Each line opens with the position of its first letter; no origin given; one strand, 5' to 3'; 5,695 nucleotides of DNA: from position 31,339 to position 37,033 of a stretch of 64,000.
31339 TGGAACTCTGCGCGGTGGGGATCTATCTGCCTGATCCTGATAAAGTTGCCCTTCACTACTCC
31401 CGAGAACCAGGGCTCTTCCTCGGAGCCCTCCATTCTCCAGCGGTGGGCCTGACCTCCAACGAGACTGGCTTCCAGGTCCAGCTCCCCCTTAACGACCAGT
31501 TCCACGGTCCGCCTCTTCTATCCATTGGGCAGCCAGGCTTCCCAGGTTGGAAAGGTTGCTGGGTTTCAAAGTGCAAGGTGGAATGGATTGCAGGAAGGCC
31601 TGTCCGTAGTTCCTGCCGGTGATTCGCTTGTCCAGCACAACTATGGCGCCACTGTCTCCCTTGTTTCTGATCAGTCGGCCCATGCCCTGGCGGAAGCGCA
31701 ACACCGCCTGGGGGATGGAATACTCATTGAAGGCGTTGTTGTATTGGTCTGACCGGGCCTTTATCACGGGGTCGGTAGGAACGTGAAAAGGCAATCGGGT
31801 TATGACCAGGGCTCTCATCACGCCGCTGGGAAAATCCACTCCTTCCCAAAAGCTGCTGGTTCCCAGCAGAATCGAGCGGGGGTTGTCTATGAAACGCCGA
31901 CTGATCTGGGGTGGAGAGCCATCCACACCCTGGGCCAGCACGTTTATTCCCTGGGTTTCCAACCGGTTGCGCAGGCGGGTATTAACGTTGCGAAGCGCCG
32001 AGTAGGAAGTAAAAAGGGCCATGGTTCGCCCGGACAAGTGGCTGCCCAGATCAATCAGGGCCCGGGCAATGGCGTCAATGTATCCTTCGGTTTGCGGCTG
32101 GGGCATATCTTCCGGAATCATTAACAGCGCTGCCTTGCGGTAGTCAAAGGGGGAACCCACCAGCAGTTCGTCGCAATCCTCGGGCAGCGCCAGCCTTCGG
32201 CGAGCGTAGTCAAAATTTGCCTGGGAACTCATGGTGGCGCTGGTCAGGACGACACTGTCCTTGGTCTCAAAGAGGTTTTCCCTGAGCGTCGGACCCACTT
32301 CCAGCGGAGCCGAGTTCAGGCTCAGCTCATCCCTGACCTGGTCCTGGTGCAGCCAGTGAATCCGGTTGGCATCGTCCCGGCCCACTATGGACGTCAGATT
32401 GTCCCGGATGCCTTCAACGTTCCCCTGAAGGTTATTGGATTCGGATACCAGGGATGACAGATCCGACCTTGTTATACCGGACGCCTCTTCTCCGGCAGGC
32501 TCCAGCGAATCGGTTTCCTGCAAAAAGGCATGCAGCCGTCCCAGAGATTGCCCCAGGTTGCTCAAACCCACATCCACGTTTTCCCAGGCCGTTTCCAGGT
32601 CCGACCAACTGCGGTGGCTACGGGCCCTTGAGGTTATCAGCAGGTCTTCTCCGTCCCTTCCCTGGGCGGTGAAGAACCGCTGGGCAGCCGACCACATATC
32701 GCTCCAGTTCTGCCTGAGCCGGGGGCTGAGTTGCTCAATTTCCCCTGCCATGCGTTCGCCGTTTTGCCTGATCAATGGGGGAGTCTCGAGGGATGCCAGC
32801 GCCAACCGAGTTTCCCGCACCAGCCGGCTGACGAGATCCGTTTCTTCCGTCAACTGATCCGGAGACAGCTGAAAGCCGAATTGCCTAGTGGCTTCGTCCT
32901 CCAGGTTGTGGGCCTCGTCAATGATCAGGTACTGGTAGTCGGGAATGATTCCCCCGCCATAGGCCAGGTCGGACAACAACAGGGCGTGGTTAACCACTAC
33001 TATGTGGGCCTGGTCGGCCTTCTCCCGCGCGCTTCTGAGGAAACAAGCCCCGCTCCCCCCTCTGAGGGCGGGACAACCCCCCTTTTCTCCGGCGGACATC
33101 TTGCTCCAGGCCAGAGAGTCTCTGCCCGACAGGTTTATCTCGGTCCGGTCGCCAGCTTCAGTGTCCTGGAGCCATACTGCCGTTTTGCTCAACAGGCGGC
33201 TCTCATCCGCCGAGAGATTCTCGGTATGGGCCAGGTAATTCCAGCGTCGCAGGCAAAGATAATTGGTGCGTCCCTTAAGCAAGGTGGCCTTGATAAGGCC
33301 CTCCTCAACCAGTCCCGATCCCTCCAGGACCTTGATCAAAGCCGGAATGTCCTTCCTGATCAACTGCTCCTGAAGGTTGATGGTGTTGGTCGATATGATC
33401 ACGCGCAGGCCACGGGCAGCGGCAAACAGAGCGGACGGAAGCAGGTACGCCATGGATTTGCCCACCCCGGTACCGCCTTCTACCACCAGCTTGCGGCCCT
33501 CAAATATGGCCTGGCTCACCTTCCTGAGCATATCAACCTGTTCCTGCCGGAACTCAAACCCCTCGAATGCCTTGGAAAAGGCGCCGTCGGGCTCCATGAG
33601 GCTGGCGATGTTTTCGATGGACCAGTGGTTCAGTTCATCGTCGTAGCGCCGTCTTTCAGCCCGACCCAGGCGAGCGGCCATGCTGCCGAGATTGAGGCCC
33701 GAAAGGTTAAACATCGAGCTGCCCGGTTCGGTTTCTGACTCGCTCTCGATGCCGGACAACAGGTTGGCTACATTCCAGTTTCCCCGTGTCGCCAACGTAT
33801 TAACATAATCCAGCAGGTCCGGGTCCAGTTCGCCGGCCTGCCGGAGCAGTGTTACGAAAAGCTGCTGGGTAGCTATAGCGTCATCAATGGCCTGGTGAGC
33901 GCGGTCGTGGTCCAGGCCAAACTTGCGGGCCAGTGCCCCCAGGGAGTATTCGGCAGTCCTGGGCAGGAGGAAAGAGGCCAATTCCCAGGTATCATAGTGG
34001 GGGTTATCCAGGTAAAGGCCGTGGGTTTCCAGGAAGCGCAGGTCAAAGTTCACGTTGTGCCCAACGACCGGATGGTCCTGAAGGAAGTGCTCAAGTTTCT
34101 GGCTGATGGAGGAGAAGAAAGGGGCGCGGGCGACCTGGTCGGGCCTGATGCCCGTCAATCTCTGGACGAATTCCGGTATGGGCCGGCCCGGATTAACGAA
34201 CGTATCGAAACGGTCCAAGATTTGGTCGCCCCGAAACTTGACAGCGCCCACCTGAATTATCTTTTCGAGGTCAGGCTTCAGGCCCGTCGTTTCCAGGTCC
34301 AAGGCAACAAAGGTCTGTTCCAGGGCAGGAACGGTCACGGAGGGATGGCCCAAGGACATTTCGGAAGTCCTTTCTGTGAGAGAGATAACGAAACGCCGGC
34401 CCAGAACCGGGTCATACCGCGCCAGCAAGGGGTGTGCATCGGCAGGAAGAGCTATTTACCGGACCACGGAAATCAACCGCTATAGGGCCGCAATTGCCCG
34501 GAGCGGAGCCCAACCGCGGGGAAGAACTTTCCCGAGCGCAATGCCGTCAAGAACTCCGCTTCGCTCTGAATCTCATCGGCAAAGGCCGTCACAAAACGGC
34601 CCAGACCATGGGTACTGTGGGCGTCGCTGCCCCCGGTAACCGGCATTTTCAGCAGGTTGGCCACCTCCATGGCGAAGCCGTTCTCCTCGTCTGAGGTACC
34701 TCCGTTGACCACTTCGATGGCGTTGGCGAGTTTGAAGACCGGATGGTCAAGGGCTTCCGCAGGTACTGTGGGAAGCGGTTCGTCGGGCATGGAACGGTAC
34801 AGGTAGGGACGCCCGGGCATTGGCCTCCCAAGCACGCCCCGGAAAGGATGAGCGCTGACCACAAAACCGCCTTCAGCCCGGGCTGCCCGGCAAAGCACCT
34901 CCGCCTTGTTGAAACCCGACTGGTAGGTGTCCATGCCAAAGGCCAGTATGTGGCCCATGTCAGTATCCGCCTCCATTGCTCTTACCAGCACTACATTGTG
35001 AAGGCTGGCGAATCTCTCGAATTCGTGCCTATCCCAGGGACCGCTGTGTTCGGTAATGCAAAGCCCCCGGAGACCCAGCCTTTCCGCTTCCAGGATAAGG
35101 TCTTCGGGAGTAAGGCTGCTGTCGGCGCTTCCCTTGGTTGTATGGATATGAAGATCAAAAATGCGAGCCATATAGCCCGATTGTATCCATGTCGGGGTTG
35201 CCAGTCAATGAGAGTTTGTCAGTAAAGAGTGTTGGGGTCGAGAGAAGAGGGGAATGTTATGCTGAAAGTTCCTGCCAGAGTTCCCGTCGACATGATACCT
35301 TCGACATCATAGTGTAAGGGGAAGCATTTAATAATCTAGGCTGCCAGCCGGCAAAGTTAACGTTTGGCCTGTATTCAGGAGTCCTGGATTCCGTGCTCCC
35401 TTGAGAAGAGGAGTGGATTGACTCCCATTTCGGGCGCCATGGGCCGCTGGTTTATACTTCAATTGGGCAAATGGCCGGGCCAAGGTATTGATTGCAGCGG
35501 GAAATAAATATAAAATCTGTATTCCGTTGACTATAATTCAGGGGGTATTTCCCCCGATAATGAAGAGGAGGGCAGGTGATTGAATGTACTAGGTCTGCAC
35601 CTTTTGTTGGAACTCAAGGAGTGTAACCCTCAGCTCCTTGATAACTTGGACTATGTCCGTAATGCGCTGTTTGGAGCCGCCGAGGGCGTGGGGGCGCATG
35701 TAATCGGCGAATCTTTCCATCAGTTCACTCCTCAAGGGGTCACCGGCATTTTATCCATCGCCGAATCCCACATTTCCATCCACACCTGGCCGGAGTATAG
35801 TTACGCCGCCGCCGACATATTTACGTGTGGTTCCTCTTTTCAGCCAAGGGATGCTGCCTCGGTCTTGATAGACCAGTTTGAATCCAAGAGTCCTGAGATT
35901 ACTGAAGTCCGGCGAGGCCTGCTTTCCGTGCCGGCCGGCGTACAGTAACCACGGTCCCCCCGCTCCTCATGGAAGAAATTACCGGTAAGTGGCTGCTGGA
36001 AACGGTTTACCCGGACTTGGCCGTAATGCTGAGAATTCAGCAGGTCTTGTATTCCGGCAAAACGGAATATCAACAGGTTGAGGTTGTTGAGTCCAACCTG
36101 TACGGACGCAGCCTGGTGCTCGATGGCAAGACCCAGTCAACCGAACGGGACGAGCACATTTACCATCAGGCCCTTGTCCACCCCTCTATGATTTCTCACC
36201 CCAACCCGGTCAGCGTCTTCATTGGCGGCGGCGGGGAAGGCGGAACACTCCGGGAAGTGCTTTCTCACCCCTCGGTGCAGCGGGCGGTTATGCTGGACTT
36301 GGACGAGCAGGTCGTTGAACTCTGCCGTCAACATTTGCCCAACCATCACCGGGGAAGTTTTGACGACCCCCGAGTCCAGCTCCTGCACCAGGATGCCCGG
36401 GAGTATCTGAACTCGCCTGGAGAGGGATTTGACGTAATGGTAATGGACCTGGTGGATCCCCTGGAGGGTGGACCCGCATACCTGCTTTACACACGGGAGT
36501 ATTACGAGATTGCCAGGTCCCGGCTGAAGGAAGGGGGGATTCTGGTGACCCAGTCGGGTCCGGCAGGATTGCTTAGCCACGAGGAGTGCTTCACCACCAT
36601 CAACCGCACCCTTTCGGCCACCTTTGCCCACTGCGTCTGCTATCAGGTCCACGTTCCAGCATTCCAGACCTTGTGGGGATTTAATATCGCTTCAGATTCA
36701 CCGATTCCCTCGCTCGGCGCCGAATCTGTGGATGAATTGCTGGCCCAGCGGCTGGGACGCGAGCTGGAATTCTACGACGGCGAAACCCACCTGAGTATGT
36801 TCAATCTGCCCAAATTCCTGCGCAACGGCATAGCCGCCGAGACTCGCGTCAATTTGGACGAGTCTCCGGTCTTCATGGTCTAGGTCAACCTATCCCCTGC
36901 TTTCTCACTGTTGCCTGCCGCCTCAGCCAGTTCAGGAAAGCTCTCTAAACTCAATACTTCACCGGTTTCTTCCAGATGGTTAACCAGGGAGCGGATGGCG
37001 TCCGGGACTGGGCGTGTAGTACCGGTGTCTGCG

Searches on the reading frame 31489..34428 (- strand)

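Call 15: search_protein_families(library=pfam, proteins=[window:31489-34428:-], max_evalue=0.0001)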
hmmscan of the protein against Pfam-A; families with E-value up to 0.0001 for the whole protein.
window:31489-34428:- (979 aa): 4 families
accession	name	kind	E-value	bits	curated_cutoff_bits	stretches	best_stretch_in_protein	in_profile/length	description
PF13307.12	Helicase_C_2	-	4.8e-41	141.1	25.3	1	797-951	7-169/170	Helicase C-terminal domain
PF00929.31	RNase_T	-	1.5e-30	107.4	24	1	41-191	1-164/164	Exonuclease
PF00270.35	DEAD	-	1.3e-11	45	26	1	303-358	6-63/167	DEAD/DEAH box helicase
PF01612.26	DNA_pol_A_exo1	-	1.9e-05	25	23.6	1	39-170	21-127/173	3'-5' exonuclease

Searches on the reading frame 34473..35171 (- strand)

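Call 15: search_protein_families(library=pfam, proteins=[window:34473-35171:-], max_evalue=0.0001)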
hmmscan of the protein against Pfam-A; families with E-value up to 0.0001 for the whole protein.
window:34473-35171:- (232 aa): 2 families
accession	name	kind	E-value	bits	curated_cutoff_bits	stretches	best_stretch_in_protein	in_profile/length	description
PF13263.12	PHP_C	-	6.6e-15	54.8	21.3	1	162-215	2-55/56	PHP-associated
PF02811.25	PHP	-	9.7e-07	29.7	26.4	1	6-69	1-64/164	PHP domain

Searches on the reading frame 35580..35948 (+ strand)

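Call 16: search_protein_families(library=pfam, proteins=[window:35580-35948:+], max_evalue=0.0001)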
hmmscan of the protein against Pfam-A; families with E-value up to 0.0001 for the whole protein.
window:35580-35948:+ (122 aa): 1 family
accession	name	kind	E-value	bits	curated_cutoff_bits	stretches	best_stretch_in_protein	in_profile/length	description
PF02675.21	AdoMet_dc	-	2.2e-38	131.3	25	1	7-113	1-107/107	S-adenosylmethionine decarboxylase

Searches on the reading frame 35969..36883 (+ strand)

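Call 16: search_protein_families(library=pfam, proteins=[window:35969-36883:+], max_evalue=0.0001)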
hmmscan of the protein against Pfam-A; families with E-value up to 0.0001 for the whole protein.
window:35969-36883:+ (304 aa): 2 families
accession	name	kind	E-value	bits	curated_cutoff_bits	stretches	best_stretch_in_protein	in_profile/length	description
PF01564.23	Spermine_synth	-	1.2e-41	142.8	22.9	1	62-244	1-179/186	Spermine/spermidine synthase domain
PF17284.7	Spermine_synt_N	-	1.3e-13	51.1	22.1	1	8-59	2-53/53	Spermidine synthase tetramerisation domain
